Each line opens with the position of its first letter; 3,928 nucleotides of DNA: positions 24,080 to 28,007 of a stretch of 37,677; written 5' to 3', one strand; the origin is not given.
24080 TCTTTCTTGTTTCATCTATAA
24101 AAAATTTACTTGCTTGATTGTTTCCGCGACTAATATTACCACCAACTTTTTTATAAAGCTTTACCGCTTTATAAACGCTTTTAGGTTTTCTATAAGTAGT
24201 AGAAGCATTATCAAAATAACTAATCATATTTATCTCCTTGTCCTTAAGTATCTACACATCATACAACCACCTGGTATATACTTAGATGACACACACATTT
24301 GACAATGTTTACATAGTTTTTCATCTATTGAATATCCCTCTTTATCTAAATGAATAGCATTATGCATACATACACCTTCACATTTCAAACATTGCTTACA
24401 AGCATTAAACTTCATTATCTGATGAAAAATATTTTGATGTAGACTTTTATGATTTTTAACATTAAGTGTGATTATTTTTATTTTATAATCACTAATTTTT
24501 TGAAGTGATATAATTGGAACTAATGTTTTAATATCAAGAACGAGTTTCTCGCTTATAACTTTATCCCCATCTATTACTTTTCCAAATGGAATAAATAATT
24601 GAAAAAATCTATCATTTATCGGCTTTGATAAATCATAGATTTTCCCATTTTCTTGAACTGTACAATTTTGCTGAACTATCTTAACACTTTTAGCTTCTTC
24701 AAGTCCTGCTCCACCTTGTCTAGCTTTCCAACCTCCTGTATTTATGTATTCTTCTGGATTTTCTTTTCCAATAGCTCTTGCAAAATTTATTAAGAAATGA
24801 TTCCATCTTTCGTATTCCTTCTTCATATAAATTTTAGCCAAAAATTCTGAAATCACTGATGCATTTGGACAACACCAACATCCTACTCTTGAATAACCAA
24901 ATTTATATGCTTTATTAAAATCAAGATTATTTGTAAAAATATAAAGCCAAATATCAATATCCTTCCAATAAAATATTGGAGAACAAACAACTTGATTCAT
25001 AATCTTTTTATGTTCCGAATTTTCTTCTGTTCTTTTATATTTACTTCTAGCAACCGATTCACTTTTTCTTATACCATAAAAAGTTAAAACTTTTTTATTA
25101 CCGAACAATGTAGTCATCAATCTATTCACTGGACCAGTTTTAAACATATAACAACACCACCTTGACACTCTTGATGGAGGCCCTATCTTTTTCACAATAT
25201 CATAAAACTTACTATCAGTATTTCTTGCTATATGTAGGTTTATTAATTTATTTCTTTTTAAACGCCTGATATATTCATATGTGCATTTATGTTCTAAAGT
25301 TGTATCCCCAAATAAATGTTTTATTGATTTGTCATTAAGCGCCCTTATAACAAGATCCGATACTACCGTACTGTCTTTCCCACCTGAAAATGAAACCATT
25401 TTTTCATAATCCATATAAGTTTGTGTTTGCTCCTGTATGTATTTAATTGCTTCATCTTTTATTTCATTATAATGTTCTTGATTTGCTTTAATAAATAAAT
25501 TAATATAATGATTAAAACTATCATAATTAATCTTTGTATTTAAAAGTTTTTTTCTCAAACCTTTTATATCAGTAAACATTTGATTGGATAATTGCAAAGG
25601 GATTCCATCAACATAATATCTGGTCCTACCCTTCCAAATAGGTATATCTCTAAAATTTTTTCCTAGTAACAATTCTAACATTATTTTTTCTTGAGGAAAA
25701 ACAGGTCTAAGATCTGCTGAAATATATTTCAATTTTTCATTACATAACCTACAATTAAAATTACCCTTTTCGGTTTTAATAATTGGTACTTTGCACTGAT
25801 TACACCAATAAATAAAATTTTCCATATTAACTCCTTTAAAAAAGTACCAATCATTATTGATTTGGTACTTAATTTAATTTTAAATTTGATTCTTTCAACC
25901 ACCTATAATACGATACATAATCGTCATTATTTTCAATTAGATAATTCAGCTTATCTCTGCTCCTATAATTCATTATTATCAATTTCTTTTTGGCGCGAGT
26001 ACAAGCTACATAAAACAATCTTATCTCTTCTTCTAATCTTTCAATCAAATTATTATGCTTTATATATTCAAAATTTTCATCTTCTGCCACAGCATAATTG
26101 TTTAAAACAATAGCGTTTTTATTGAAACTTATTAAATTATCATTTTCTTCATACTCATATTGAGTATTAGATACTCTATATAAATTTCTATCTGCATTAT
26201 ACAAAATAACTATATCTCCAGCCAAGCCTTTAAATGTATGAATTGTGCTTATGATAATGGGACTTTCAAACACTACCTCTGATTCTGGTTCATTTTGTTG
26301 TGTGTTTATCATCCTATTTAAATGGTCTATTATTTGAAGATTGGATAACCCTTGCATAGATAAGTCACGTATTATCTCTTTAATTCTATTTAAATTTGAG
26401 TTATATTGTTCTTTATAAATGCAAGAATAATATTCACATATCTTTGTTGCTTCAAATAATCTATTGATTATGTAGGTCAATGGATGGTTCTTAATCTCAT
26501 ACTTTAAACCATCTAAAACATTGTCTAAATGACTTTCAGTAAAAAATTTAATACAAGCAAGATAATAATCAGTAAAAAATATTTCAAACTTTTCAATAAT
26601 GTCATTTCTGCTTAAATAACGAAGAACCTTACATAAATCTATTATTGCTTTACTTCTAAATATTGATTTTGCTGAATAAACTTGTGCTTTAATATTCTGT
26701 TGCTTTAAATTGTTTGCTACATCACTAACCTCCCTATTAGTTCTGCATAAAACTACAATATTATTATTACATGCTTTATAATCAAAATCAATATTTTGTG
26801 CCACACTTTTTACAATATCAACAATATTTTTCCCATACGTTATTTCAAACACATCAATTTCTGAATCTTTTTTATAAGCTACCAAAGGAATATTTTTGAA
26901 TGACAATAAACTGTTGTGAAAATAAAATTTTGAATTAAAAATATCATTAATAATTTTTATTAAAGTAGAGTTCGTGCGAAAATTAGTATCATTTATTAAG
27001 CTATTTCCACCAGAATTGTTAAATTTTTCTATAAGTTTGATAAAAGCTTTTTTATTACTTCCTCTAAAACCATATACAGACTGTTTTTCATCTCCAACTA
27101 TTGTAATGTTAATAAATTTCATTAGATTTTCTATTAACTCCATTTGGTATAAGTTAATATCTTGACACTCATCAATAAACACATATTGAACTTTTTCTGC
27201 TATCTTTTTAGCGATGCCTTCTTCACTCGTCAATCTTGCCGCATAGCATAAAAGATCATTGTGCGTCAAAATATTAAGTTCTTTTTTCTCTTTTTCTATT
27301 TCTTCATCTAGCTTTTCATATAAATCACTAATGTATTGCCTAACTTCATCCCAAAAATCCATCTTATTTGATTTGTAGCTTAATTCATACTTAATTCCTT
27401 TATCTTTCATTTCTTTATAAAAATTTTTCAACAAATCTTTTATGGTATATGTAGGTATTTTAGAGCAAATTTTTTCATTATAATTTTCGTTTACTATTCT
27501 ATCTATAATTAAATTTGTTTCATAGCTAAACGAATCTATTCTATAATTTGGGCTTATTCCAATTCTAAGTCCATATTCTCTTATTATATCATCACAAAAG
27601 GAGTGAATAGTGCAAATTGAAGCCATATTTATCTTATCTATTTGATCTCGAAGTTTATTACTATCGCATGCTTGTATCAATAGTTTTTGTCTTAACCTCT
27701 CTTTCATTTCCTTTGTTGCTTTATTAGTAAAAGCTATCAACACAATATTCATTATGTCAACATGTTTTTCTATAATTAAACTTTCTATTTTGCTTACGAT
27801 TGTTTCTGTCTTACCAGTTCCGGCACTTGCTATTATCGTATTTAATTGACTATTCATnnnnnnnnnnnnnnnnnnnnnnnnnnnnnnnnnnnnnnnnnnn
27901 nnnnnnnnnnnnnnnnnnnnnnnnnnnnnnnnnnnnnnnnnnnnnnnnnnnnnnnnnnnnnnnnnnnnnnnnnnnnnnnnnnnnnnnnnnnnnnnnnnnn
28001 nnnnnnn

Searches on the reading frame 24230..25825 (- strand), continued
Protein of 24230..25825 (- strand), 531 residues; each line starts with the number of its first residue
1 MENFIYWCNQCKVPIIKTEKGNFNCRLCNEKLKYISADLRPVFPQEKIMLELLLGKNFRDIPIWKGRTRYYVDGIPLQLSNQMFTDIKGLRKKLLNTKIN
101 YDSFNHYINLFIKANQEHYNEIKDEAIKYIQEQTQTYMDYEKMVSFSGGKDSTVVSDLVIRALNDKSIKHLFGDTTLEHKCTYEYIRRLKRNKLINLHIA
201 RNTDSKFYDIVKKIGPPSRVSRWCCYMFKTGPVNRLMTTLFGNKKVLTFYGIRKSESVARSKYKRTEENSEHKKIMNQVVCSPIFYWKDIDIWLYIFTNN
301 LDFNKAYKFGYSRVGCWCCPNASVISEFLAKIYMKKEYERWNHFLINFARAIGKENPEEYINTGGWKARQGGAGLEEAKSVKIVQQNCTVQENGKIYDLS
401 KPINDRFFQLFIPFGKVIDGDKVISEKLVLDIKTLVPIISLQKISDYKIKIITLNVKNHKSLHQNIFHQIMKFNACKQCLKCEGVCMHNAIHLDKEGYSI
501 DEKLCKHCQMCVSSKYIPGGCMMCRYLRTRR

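Call 113: predict_structure(alignment_id=A7)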
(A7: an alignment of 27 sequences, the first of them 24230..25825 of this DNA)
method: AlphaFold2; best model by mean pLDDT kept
length: 531 residues; sequences in the alignment: 27
mean_pLDDT: 82.5   pTM: 0.68
mean pLDDT of the five models: 82.5, 82.6, 79.7, 79.1, 79.0
residues with pLDDT >= 90: 216; 70-90: 238; 50-70: 45; < 50: 32
segments of 3 or more residues with pLDDT < 50: 370-392, 524-531
pLDDT, mean of each block of 10 residues (from residue 1): 89 92 90 94 95 90 93 92 80 89 96 97 97 91 94 97 89 89 93 88 82 74 75 85 89 83 77 73 95 98 95 84 85 91 89 83 72 37 30 66 87 89 78 75 86 74 82 64 74 75 85 66 45 38
secondary structure, 60 per line:
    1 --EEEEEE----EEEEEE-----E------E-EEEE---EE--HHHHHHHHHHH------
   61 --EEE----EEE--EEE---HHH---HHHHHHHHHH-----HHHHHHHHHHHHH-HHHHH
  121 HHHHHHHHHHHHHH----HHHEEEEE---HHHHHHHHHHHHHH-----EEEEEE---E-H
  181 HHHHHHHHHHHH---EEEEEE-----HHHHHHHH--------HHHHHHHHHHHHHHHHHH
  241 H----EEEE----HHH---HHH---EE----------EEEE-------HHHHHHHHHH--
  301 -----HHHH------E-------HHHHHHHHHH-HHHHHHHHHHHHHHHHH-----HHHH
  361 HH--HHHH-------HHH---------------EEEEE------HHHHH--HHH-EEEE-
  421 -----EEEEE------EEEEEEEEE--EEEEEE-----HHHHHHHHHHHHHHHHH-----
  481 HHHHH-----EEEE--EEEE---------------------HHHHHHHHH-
elements in order: E3-8 E13-18 E33-36 H44-54 E63-65 E70-72 E75-77 H87-96 H102-114 H116-134 E142-146 H150-163 E169-174 H180-192 E196-201 H207-214 H223-241 E246-249 E278-281 H289-298 H306-309 H324-333 H335-351 H357-362 H365-368 E394-398 H405-409 E416-419 E426-430 E437-445 E448-453 H459-475 H481-485 E491-494 E497-500 H522-530

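Call 115: fold_search(model_id=the predicted structure, library=pdb)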
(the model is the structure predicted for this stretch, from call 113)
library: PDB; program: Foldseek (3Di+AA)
matches with E <= 10: 1106; with E <= 0.001: 101
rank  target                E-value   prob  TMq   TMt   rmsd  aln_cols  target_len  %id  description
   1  6vpu_E                4.6e-10  1.00  0.32  0.71   5.1       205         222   20  1.90 Angstrom Resolution Crystal Structure Phosphoadenosine Phosphosulfate Reductase (CysH) from Vibrio vulnificus (released 2021-02-10)
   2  1sur                  4.9e-10  1.00  0.31  0.72  14.2       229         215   20  PHOSPHO-ADENYLYL-SULFATE REDUCTASE (released 1999-05-11)
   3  6vpu_A                7.7e-10  1.00  0.31  0.68   5.3       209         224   20  1.90 Angstrom Resolution Crystal Structure Phosphoadenosine Phosphosulfate Reductase (CysH) from Vibrio vulnificus (released 2021-02-10)
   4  7rge                  7.7e-10  1.00  0.29  0.72  14.5       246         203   17  Crystal structure of phosphoadenylyl-sulfate (PAPS) reductase from Candida auris, phosphate complex (released 2021-07-28)
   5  6vpu_H                8.1e-10  1.00  0.31  0.68   5.3       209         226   20  1.90 Angstrom Resolution Crystal Structure Phosphoadenosine Phosphosulfate Reductase (CysH) from Vibrio vulnificus (released 2021-02-10)
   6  4bwv_A                1.8e-09  1.00  0.31  0.69   3.7       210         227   20  Structure of Adenosine 5-prime-phosphosulfate Reductase apr-b from Physcomitrella Patens (released 2013-11-27)
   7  6vpu_F                1.9e-09  1.00  0.30  0.66   5.3       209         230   20  1.90 Angstrom Resolution Crystal Structure Phosphoadenosine Phosphosulfate Reductase (CysH) from Vibrio vulnificus (released 2021-02-10)
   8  6vpu_C                3.7e-09  1.00  0.30  0.70   5.3       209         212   20  1.90 Angstrom Resolution Crystal Structure Phosphoadenosine Phosphosulfate Reductase (CysH) from Vibrio vulnificus (released 2021-02-10)
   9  2o8v_A                5.4e-09  1.00  0.31  0.67  14.2       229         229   21  PAPS reductase in a covalent complex with thioredoxin C35A (released 2007-03-27)
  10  6vpu_D                5.7e-09  1.00  0.30  0.65   5.5       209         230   20  1.90 Angstrom Resolution Crystal Structure Phosphoadenosine Phosphosulfate Reductase (CysH) from Vibrio vulnificus (released 2021-02-10)
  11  2goy_A                6.8e-09  1.00  0.33  0.73   4.6       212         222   21  Crystal structure of assimilatory adenosine 5'-phosphosulfate reductase with bound APS (released 2006-09-19)
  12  6vpu_B                7.2e-09  1.00  0.30  0.65   5.4       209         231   20  1.90 Angstrom Resolution Crystal Structure Phosphoadenosine Phosphosulfate Reductase (CysH) from Vibrio vulnificus (released 2021-02-10)
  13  6vpu_G                7.6e-09  1.00  0.30  0.66   5.3       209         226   20  1.90 Angstrom Resolution Crystal Structure Phosphoadenosine Phosphosulfate Reductase (CysH) from Vibrio vulnificus (released 2021-02-10)
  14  2oq2_C                1.2e-08  1.00  0.30  0.60  16.1       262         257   16  Crystal structure of yeast PAPS reductase with PAP, a product complex (released 2008-01-15)
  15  2goy_B                1.7e-08  1.00  0.33  0.73   4.5       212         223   21  Crystal structure of assimilatory adenosine 5'-phosphosulfate reductase with bound APS (released 2006-09-19)
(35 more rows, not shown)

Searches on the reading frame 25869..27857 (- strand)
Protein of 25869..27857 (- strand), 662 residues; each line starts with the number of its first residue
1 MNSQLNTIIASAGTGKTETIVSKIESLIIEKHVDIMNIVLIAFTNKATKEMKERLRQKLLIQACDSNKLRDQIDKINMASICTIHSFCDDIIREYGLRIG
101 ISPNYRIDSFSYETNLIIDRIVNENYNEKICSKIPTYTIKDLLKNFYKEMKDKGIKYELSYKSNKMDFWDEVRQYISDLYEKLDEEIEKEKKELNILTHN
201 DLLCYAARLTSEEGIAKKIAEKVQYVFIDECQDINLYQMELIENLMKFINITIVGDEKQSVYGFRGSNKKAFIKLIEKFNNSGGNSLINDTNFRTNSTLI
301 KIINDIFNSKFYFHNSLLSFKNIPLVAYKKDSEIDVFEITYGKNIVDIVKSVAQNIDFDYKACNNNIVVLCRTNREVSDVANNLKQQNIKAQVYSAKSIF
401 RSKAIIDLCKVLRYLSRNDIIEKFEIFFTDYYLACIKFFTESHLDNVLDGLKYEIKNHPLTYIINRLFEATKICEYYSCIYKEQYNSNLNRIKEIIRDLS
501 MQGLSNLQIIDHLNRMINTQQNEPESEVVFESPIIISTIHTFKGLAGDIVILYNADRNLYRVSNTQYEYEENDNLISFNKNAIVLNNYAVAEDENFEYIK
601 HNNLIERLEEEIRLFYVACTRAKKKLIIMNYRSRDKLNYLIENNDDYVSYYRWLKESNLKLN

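Call 4: search_protein_families(library=pfam, proteins=[window:25869-27857:-], max_evalue=0.01)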
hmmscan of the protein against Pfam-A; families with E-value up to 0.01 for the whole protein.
window:25869-27857:- (662 aa): 9 families
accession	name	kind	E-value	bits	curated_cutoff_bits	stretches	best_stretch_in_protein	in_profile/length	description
PF00580.27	UvrD-helicase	-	7.6e-53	180.4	23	1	6-279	16-270/271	UvrD/REP helicase N-terminal domain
PF13361.12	UvrD_C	-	1.5e-27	97.4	25.6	2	418-630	162-347/350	UvrD-like helicase C-terminal domain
PF13245.12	AAA_19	-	2.6e-22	79.9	25.1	1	2-265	10-134/134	AAA domain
PF13538.12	UvrD_C_2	-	1.5e-06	28.4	27.4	1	609-629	32-52/52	UvrD-like helicase C-terminal domain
PF13604.12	AAA_30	-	3e-05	24.3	27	0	4-55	19-66/191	AAA domain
PF01443.25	Viral_helicase1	-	0.00022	21.6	21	0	610-630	208-228/228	Viral superfamily 1 RNA helicase core domain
PF13086.12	AAA_11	-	0.00023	21.4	27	1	7-232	21-223/257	AAA domain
PF05127.21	NAT10_TcmA_helicase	-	0.0035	17.7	22.7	0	8-71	2-62/176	RNA cytidine acetyltransferase NAT10/TcmA, helicase domain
PF13401.12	AAA_22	-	0.0037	18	27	0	151-251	33-110/130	AAA domain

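Call 5: search_protein_families(library=padloc, proteins=[window:25869-27857:-], max_evalue=0.01)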
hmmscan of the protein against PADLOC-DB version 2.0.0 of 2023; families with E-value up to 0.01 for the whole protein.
window:25869-27857:- (662 aa): 46 families (the best 25 are shown)
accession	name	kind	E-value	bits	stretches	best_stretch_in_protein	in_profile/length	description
PDLC00114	GajB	-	2.1e-45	153.5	1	8-415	25-402/635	UrvD helicase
PDLC03802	RTasHel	-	3.1e-43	146.6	2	8-406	23-354/675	DRT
PDLC00132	GajB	-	1.3e-37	127.8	1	7-556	20-563/625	UrvD helicase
PDLC00117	GajB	-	9.8e-31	104.9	2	7-566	31-549/604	UrvD helicase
PDLC00122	GajB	-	1.4e-30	104.7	3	117-569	63-458/502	UrvD helicase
PDLC00121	GajB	-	3.5e-30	103.1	1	8-425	23-393/565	UrvD helicase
PDLC00107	GajB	-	2e-28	97.4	1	8-630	33-556/587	UrvD helicase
PDLC00129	GajB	-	5e-25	86.1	1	10-557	32-535/594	UrvD helicase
PDLC00103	GajB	-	2.4e-24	84.2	2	6-566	31-553/612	UrvD helicase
PDLC00123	GajB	-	6.7e-23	79.1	3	136-551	84-459/540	UrvD helicase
PDLC00119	GajB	-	1.9e-22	78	1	7-629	19-542/565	UrvD helicase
PDLC00130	GajB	-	2.6e-22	76.8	1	9-308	21-291/589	UrvD helicase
PDLC00127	GajB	-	3.4e-22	76.7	1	8-555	25-527/594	UrvD helicase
PDLC00112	GajB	-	5.5e-21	72.8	2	213-303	202-291/581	UrvD helicase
PDLC00138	GajB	-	1.8e-18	64.6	1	7-568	21-538/581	UrvD helicase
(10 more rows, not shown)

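Call 6: search_protein_families(library=ncbifam, proteins=[window:25869-27857:-], max_evalue=0.01)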
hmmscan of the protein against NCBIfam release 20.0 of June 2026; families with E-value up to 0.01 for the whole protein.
window:25869-27857:- (662 aa): 13 families
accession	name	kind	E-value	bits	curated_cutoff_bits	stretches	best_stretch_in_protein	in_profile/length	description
TIGR02785.1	addA_Gpos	equivalog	4.4e-51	173.9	707.65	3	9-156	20-167/1234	helicase-exonuclease AddAB subunit AddA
TIGR00609.1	recB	equivalog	2.4e-46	158.4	696.05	3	148-311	292-459/1175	exodeoxyribonuclease V subunit beta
TIGR01073.1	pcrA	equivalog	5.3e-40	137.5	911.2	2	8-416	22-396/725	DNA helicase PcrA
TIGR01074.1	rep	equivalog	5.1e-36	124.2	951.45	1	8-419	19-396/668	DNA helicase Rep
NF010485.0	PRK13909.1-2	equivalog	1.5e-32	112.7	650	2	174-640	279-713/909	RecB-like helicase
NF008743.0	PRK11773.1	equivalog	1.7e-30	106.1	965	2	7-418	26-401/720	DNA helicase II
TIGR01075.1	uvrD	equivalog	2e-28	99.1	1144.45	2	6-418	20-396/715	DNA helicase II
TIGR02784.1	addA_alphas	equivalog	5.8e-28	97.8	860.75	3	121-281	285-461/1138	double-strand break repair helicase AddA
NF010487.0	PRK13909.1-4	equivalog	6.6e-26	90.8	759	2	123-631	235-704/924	RecB-like helicase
NF008172.0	PRK10919.1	equivalog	4.4e-24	84.7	1168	1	8-419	20-397/673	DNA helicase Rep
NF008276.0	PRK11054.1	equivalog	4.5e-20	71.7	543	2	3-63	209-269/684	DNA helicase IV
NF008128.0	PRK10876.1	equivalog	1.8e-16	59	1697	1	182-334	334-484/1181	exodeoxyribonuclease V subunit beta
NF041464.1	HelD_BACSU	equivalog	4.4e-12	44.7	419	1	107-396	446-704/779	RNA polymerase recycling motor HelD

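Call 78: search_solved_structures(query=window:25869-27857:-, max_evalue=1e-10)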
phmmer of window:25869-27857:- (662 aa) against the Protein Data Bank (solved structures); distinct sequences matched with E-value up to 1e-10: 13.
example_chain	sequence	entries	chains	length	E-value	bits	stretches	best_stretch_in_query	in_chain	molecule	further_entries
3u44_A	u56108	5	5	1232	3.1e-28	101.7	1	8-131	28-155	ATP-dependent helicase/nuclease subunit A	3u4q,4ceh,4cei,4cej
1pjr_A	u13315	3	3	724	2.7e-23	85.4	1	8-419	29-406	PCRA | ATP-DEPENDENT HELICASE PCRA | HELICASE PCRA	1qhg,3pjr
2pjr_A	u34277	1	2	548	4.6e-22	81.3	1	8-419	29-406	PROTEIN (HELICASE PCRA)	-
1uaa_A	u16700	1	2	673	6.8e-21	77.5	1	8-419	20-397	PROTEIN (ATP-DEPENDENT DNA HELICASE REP.)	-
4c2u_A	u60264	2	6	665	7e-18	67.5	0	187-310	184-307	DNA HELICASE II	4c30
4c2t_A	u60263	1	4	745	1.2e-17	66.7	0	187-310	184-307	DNA HELICASE II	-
9dci_A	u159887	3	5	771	3.3e-14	55.4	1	8-417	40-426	ATP-dependent DNA helicase UvrD1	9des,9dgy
3lfu_A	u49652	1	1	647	1.6e-13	53.1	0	197-419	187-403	DNA helicase II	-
2is1_A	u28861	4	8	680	2.4e-13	52.5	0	197-419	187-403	DNA helicase II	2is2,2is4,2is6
6ppr_B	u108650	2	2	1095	1.5e-12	50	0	8-110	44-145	UvrD/REP helicase | DNA 3'-5' helicase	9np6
6ppu_B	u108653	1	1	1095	1.5e-12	50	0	8-110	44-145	UvrD/REP helicase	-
6ppj_B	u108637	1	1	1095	2.3e-12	49.3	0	8-110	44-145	UvrD/REP helicase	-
7sjr_B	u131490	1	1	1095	3.8e-12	48.6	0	8-110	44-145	DNA helicase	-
